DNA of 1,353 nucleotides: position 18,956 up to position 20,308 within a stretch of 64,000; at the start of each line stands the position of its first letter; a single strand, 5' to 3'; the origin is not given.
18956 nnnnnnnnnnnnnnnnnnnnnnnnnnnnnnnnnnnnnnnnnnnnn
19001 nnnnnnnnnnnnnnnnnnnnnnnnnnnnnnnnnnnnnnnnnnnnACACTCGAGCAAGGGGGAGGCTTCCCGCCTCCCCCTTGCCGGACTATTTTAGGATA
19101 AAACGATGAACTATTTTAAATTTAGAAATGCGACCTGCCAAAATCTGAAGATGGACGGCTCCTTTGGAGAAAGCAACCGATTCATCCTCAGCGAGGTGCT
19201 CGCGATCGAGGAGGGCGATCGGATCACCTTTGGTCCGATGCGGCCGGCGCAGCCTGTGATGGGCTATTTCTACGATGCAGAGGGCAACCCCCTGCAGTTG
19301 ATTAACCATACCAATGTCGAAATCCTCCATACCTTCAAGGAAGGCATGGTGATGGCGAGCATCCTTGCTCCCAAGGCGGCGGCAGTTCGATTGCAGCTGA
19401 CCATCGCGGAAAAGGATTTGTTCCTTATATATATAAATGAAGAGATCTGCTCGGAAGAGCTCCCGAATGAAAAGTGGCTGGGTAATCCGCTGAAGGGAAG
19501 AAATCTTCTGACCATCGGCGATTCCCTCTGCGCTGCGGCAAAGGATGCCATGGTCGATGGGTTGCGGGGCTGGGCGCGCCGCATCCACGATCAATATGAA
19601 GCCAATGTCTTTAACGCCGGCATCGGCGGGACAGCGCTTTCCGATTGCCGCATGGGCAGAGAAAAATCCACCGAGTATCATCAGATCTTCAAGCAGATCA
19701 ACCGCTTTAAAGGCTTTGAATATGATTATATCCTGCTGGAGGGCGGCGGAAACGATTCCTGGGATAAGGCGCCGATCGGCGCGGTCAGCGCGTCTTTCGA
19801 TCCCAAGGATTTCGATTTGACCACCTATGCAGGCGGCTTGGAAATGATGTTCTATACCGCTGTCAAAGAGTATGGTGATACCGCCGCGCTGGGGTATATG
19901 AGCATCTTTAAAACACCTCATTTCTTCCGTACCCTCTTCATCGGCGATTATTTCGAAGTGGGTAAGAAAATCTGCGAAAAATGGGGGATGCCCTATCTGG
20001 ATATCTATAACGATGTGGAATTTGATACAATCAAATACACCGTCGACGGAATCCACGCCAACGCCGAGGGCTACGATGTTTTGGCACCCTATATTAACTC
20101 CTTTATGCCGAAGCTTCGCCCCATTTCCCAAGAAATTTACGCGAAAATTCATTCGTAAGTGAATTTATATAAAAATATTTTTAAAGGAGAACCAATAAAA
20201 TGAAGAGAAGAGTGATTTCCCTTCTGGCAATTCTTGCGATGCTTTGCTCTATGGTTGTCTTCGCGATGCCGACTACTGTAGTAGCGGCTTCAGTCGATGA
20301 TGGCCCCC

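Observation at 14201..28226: Six-gene tandem array of SGNH/GDSL hydrolase paralogs built on one conserved two-domain core, in three cellular addresses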

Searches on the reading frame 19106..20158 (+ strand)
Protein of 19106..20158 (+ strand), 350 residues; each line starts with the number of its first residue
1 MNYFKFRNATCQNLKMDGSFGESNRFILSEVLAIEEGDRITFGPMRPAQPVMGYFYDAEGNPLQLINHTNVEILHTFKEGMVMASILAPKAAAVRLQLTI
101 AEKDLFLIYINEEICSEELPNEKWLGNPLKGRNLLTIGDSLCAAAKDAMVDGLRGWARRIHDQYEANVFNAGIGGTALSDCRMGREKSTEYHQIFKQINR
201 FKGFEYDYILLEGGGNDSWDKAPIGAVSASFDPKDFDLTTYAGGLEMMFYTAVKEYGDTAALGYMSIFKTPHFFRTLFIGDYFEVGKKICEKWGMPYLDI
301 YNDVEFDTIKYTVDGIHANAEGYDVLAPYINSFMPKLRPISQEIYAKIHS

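Call 3: search_protein_families(library=pfam, proteins=[window:19106-20158:+], max_evalue=0.1)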
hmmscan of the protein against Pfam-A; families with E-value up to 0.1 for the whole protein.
window:19106-20158:+ (350 aa): 3 families
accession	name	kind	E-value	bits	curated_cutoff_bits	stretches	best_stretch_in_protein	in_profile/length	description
PF13472.12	Lipase_GDSL_2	-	1.2e-12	49.2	32.9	1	137-324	2-177/178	GDSL-like Lipase/Acylhydrolase family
PF00657.28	Lipase_GDSL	-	3.3e-07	31.1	23.6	1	135-327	2-205/208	GDSL-like Lipase/Acylhydrolase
PF16255.11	Lipase_GDSL_lke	-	0.093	12.5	29.2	0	159-257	49-143/203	GDSL-like Lipase/Acylhydrolase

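Call 4: search_protein_families(library=ncbifam, proteins=[window:19106-20158:+], max_evalue=0.1)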
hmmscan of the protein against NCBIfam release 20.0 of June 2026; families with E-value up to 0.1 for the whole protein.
window:19106-20158:+ (350 aa): 0 families

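Call 8: find_homologous_proteins(query=window:19106-20158:+, max_evalue=0.00001)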
Query window:19106-20158:+ (350 aa): 28 proteins with E <= 0.00001 among 2598 candidates.
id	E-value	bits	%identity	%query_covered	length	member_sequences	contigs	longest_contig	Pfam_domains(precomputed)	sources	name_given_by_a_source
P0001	1.3e-215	733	89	100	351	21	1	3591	PF13472.13,PF00657.29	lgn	-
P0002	2.7e-210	716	86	100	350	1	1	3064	PF13472.13,PF00657.29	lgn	-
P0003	2.2e-185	634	77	100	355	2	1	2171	PF13472.13,PF00657.29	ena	-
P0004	3.2e-183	626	74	100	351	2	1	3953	PF13472.13,PF00657.29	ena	-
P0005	1.6e-180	618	72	100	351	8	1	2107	PF13472.13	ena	-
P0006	1.1e-176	605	73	100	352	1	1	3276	PF13472.13,PF00657.29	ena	-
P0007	1.9e-160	552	70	98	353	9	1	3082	PF13472.13,PF00657.29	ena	-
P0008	2.8e-153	528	66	100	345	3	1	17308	PF13472.13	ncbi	-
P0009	8.3e-153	526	66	100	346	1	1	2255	PF13472.13,PF00657.29,PF16255.12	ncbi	-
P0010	9.1e-144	497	62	100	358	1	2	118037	PF13472.13,PF16255.12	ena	-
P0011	6.9e-126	438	59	95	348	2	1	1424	PF13472.13,PF00657.29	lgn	-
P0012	9.1e-114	398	54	95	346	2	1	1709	PF13472.13,PF00657.29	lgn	-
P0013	2.1e-113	397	52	99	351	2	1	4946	PF13472.13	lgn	-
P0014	2.1e-112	394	53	99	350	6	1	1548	PF13472.13,PF00657.29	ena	-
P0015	1.5e-109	384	53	99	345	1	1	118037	PF13472.13,PF00657.29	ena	-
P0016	6.1e-90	320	41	98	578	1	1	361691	PF13472.13,PF16255.12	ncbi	-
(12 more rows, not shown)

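Call 9: find_encoding_contigs(protein=window:19106-20158:+, flank=10000, max_places=6)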
Protein window:19106-20158:+ (350 aa): no gene with exactly this product is on record in the collection.

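Call 10: find_encoding_contigs(protein=P0010, flank=10000, max_places=3)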
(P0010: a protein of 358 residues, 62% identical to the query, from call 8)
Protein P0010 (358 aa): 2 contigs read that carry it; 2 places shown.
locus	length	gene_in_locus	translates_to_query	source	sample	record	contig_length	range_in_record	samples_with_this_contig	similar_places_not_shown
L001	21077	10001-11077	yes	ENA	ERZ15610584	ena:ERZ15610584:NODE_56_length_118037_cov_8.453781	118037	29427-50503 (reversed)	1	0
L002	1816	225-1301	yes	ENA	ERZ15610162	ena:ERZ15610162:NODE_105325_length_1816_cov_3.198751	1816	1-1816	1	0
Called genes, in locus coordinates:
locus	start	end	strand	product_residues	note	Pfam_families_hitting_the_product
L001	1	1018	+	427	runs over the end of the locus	PF01053:Cys_Met_Meta_PP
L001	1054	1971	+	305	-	PF04204:HTS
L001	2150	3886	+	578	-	PF13472:Lipase_GDSL_2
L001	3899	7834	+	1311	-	PF13472:Lipase_GDSL_2 (weak), PF16227:DUF4886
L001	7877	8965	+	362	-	PF00657:Lipase_GDSL (faint), PF13472:Lipase_GDSL_2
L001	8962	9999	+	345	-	PF00657:Lipase_GDSL (weak), PF13472:Lipase_GDSL_2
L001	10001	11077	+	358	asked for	PF13472:Lipase_GDSL_2, PF16255:Lipase_GDSL_lke (weak)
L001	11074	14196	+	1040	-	-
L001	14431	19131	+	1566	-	-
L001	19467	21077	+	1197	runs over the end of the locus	PF00404:Dockerin_1 (faint), PF13472:Lipase_GDSL_2 (weak)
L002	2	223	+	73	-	?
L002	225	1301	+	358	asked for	PF13472:Lipase_GDSL_2, PF16255:Lipase_GDSL_lke (weak)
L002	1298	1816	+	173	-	?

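Call 11: find_encoding_contigs(protein=P0016, flank=10000, max_places=3)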
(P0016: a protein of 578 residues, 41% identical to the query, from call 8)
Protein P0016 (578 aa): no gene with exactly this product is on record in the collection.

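Call 12: find_encoding_contigs(protein=P0008, flank=10000, max_places=3)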
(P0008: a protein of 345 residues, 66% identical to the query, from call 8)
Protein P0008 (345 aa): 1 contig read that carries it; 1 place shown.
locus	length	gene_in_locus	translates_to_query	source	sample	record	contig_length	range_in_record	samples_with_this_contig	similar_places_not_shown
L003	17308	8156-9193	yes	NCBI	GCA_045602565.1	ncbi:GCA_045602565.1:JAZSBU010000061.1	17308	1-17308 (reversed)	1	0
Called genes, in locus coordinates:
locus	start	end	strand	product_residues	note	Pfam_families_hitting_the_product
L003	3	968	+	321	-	?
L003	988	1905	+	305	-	PF04204:HTS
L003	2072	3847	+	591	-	PF00657:Lipase_GDSL (weak), PF13472:Lipase_GDSL_2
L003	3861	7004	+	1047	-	PF13472:Lipase_GDSL_2 (weak)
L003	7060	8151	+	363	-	PF00657:Lipase_GDSL (weak), PF13472:Lipase_GDSL_2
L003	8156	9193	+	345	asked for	PF13472:Lipase_GDSL_2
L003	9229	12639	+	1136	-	-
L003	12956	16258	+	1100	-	PF13472:Lipase_GDSL_2 (weak)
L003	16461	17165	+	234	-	PF03591:AzlC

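Call 19: search_solved_structures(query=A2, max_evalue=1, show_alignments=2)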
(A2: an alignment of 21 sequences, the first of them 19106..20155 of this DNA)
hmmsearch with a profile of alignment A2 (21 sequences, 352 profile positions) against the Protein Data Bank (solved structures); distinct sequences matched with E-value up to 1: 20.
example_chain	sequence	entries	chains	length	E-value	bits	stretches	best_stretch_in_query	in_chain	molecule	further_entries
7bxd_A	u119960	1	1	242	0.00022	23.4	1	197-333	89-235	GDSL-like protein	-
4m8k_A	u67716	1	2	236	0.0018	20.3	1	156-229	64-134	hypothetical protein, GDSL-like Lipase/Acylhydrolase family protein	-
3dc7_A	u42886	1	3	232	0.0027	19.8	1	206-336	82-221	Putative uncharacterized protein lp_3323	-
4iyj_A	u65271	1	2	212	0.0032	19.6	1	292-337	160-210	GDSL-like protein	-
4ppy_A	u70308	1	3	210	0.0055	18.8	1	294-337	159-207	Putative acylhydrolase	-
4nrd_A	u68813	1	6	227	0.037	16.1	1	155-259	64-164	Uncharacterized protein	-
4hf7_A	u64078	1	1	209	0.039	16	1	295-336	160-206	Putative acylhydrolase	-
3bzw_A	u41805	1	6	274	0.052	15.6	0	197-228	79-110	Putative lipase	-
9hi6_A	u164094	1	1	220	0.059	15.4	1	295-337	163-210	FI6-focused design_04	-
1vjg_A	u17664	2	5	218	0.21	13.6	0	289-332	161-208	putative lipase from the G-D-S-L family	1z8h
7pzg_AAA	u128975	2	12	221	0.23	13.4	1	286-335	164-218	Lysophospholipase L1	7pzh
9hi5_A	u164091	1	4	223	0.28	13.2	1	295-337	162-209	GDSL-like protein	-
9hi4_C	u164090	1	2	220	0.3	13.1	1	295-337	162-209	FI6-focused design_03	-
6njc_A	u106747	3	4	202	0.33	12.9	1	286-335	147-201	Sialate O-acetylesterase | Lysophospholipase L1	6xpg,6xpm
1yzf_A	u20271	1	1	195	0.47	12.4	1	277-332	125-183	lipase/acylhydrolase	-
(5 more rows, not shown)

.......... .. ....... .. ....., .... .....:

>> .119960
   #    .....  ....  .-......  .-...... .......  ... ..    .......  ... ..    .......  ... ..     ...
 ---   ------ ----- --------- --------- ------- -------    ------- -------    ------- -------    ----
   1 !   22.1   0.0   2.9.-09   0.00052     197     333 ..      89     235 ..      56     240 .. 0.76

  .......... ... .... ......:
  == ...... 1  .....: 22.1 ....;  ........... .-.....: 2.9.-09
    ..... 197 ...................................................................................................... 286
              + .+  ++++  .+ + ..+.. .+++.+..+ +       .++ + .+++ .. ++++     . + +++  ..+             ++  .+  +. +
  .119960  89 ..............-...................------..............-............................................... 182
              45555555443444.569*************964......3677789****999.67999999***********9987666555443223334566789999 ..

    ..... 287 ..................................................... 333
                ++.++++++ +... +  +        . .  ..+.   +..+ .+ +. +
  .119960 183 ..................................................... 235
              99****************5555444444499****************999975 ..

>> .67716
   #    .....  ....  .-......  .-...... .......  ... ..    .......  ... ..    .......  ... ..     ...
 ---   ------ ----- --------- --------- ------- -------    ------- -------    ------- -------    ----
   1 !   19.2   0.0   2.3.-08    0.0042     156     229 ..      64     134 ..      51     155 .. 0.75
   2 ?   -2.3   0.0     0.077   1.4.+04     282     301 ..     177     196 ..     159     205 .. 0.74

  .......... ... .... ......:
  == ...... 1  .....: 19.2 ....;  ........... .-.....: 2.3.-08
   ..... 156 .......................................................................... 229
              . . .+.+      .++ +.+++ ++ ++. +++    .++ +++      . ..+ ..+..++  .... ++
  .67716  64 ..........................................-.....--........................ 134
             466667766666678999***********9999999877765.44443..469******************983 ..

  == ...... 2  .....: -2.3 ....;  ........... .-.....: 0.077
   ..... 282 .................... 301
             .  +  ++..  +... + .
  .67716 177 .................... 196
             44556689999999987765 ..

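Call 27: predict_structure(alignment_id=A2)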
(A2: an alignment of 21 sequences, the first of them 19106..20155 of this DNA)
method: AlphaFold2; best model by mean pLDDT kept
length: 350 residues; sequences in the alignment: 21
mean_pLDDT: 89.6   pTM: 0.89
mean pLDDT of the five models: 89.6, 85.9, 85.5, 85.2, 83.8
residues with pLDDT >= 90: 204; 70-90: 135; 50-70: 10; < 50: 1
segments of 3 or more residues with pLDDT < 50: none
pLDDT, mean of each block of 10 residues (from residue 1): 85 92 89 96 90 96 94 90 95 94 90 84 83 83 68 88 92 88 87 91 90 85 94 96 97 94 91 74 95 95 90 86 91 92 93
secondary structure, 60 per line:
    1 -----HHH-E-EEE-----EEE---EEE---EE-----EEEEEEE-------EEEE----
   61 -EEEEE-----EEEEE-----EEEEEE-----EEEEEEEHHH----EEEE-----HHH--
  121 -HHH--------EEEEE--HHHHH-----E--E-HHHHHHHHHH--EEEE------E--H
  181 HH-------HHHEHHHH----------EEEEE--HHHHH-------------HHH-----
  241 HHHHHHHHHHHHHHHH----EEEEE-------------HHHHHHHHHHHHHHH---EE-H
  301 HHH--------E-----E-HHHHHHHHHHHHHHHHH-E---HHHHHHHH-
elements in order: E12-14 E20-22 E26-28 E39-45 E53-56 E62-66 E72-76 E82-87 E93-99 E107-110 E133-137 H140-144 H155-164 E167-170 H194-197 E208-212 H215-219 H241-256 E261-265 H279-293 H300-303 H320-336 H342-349

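Call 37: fold_search(model_id=the predicted structure, library=pdb)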
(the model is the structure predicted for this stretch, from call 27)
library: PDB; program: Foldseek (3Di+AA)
matches with E <= 10: 1345; with E <= 0.001: 67
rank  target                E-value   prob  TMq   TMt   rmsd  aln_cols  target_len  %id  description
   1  3dc7_C                1.7e-09  1.00  0.46  0.75   3.8       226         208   19  Crystal structure of the protein Q88SR8 from Lactobacillus plantarum. Northeast Structural Genomics consortium target  (released 2008-08-05)
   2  2wao_A                2.7e-09  1.00  0.36  0.39  16.6       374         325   13  Structure of a family two carbohydrate esterase from Clostridium thermocellum in complex with cellohexaose (released 2009-10-06)
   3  3dc7_B                3.3e-09  1.00  0.43  0.70   4.0       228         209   21  Crystal structure of the protein Q88SR8 from Lactobacillus plantarum. Northeast Structural Genomics consortium target  (released 2008-08-05)
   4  7bxd                  4.2e-09  1.00  0.46  0.71   4.6       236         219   21  Crystal structure of Ca_00815 (released 2021-04-21)
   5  3dc7_A                8.8e-09  1.00  0.46  0.74   3.7       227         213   20  Crystal structure of the protein Q88SR8 from Lactobacillus plantarum. Northeast Structural Genomics consortium target  (released 2008-08-05)
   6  4nrd_A                3.8e-08  1.00  0.42  0.68   4.7       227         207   15  Crystal structure of a putative GDSL-like lipase (BACOVA_04955) from Bacteroides ovatus ATCC 8483 at 2.10 A resolution (released 2013-12-25)
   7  4m8k_B                1.1e-07  1.00  0.43  0.68   5.0       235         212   18  Crystal structure of a putative GDSL-like lipase (BACUNI_00748) from Bacteroides uniformis ATCC 8492 at 1.90 A resolut (released 2013-08-28)
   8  2o14                  1.2e-07  1.00  0.29  0.29  18.0       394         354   13  X-Ray Crystal Structure of Protein YXIM_BACsu from Bacillus subtilis. Northeast Structural Genomics Consortium Target SR (released 2006-12-12)
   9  4xvh                  1.4e-07  1.00  0.34  0.36  17.0       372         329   12  Crystal structure of a Corynascus thermopiles (Myceliophthora fergusii) carbohydrate esterase family 2 (CE2) enzyme plus (released 2015-02-11)
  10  4nrd_B                1.7e-07  1.00  0.43  0.70   4.3       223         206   14  Crystal structure of a putative GDSL-like lipase (BACOVA_04955) from Bacteroides ovatus ATCC 8483 at 2.10 A resolution (released 2013-12-25)
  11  4m8k_A                2.1e-07  1.00  0.44  0.68   5.2       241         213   18  Crystal structure of a putative GDSL-like lipase (BACUNI_00748) from Bacteroides uniformis ATCC 8492 at 1.90 A resolut (released 2013-08-28)
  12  2waa                  4.6e-07  1.00  0.36  0.38  15.8       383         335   10  Structure of a family two carbohydrate esterase from Cellvibrio japonicus (released 2009-03-24)
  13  3bzw_A                9.5e-07  1.00  0.47  0.64   6.5       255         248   16  Crystal structure of a putative lipase from Bacteroides thetaiotaomicron (released 2008-02-05)
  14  3bzw_B                1.1e-06  1.00  0.46  0.64   6.0       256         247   17  Crystal structure of a putative lipase from Bacteroides thetaiotaomicron (released 2008-02-05)
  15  2q0q_A                1.5e-06  1.00  0.38  0.58   6.7       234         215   16  Structure of the Native M. Smegmatis Aryl Esterase (released 2007-12-11)
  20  8gkd_A                2.7e-06  1.00  0.29  0.29  17.0       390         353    9  Crystal structure of the peptidoglycan O-acetylesterase Ape1 (amino acids 41-392) from Campylobacter jejuni (released 2024-03-20)
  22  4lhs                  3.9e-06  1.00  0.37  0.38  15.8       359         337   11  Crystal structure of a putative GDSL-like lipase (BACOVA_00914) from Bacteroides ovatus ATCC 8483 at 1.40 A resolution (released 2013-08-07)
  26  8gkd_C                5.3e-06  1.00  0.31  0.30  16.5       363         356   11  Crystal structure of the peptidoglycan O-acetylesterase Ape1 (amino acids 41-392) from Campylobacter jejuni (released 2024-03-20)
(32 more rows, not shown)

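Call 39: find_related_loci(query=A2, collection=genome_contigs, flank=10000)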
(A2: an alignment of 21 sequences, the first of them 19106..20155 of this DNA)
Query A2 (350 aa) in genome_contigs; peptide patterns used: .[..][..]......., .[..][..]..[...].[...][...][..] (x = any residue, [..] = any of these).
48 stretches matched a pattern; 24 encode a relative of the query (tblastn E <= 1e-3); 21 distinct loci.
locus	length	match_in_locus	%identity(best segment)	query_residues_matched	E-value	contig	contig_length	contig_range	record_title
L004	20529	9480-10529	89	1-350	0e+0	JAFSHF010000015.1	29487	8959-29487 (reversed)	MAG: Clostridia bacterium isolate RGIG3140 Goat_Rectum.Co__c1295583, whole genome shotgun sequence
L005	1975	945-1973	72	1-342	0e+0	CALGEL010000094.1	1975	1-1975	MAG TPA_asm: uncultured Clostridia bacterium isolate SRR6425824_bin.7_CONCOCT_v1.1_MAG genome assembly, contig: ERZ17676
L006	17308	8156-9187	66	1-349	4e-159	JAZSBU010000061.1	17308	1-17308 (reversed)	MAG: Eubacteriales bacterium isolate T1900044925_TS20190391.MAGScoT_cleanbin_000005 SGB_3373_k141_1131573, whole genome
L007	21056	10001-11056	45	2-349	1e-100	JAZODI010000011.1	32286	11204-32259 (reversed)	MAG: Eubacteriales bacterium isolate T1900044752_TS20190418.MAGScoT_cleanbin_000019 SGB_2244_k141_1372463, whole genome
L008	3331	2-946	49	38-349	3e-100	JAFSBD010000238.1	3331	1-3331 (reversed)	MAG: Clostridia bacterium isolate RGIG2982 Goat_Rectum-3__c607049, whole genome shotgun sequence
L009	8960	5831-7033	41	2-349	1e-85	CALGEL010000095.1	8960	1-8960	MAG TPA_asm: uncultured Clostridia bacterium isolate SRR6425824_bin.7_CONCOCT_v1.1_MAG genome assembly, contig: ERZ17676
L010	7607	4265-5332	40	3-344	2e-84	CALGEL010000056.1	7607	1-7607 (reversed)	MAG TPA_asm: uncultured Clostridia bacterium isolate SRR6425824_bin.7_CONCOCT_v1.1_MAG genome assembly, contig: ERZ17676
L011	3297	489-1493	41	14-343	5e-84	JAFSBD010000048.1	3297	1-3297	MAG: Clostridia bacterium isolate RGIG2982 Goat_Rectum-3__c130794, whole genome shotgun sequence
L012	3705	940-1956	37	17-348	2e-78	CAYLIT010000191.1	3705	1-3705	MAG TPA_asm: uncultured Eubacteriales bacterium isolate SRP315200_co1_65 genome assembly, contig: NODE_65192_length_3705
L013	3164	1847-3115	37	2-339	4e-72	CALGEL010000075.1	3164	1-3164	MAG TPA_asm: uncultured Clostridia bacterium isolate SRR6425824_bin.7_CONCOCT_v1.1_MAG genome assembly, contig: ERZ17676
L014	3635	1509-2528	37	18-348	2e-70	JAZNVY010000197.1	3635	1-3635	MAG: Eubacteriales bacterium isolate T1900044787_TS20190253.MAGScoT_cleanbin_000019 SGB_2618_k141_1641359, whole genome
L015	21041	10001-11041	36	1-348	2e-65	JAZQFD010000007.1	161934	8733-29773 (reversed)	MAG: Eubacteriales bacterium isolate T1900044633_TS20190099.MAGScoT_cleanbin_000028 SGB_1090_k141_217067, whole genome s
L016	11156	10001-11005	34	18-348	2e-60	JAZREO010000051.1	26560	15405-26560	MAG: Eubacteriales bacterium isolate T1900045499_YK20190193.MAGScoT_cleanbin_000006 SGB_7474_k141_14286, whole genome sh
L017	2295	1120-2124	34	18-348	2e-59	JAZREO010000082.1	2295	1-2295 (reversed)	MAG: Eubacteriales bacterium isolate T1900045499_YK20190193.MAGScoT_cleanbin_000006 SGB_7474_k141_14333, whole genome sh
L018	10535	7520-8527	36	17-348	1e-70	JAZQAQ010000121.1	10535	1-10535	MAG: Eubacteriales bacterium isolate T1900044642_TS20190108.MAGScoT_cleanbin_000075 SGB_1288_k141_1628037, whole genome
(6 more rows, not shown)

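Call 85: search_protein_families(library=phrogs, proteins=[window:19106-20158:+], max_evalue=0.001)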
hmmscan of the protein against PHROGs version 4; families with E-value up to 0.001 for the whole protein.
window:19106-20158:+ (350 aa): 3 families
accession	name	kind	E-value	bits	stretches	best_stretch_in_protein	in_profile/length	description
phrog_11541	-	unknown function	1.8e-23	83.8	1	90-336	554-825/832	-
phrog_5240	-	tail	2.6e-22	80.2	1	102-336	427-667/670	tail fiber protein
phrog_14008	-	unknown function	0.00025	21.4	0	299-334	198-233/234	-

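Call 86: find_related_loci(query=A2, collection=viral_contigs, flank=5000)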
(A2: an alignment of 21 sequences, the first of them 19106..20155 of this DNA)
Query A2 (350 aa) in viral_contigs; peptide patterns used: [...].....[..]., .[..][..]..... (x = any residue, [..] = any of these).
67 stretches matched a pattern, but none encodes a relative of the query by tblastn (E <= 1e-3).

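Call 102: search_protein_families(library=padloc, proteins=[window:19106-20158:+], max_evalue=0.001)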
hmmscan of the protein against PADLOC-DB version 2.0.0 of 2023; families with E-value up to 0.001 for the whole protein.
window:19106-20158:+ (350 aa): 0 families
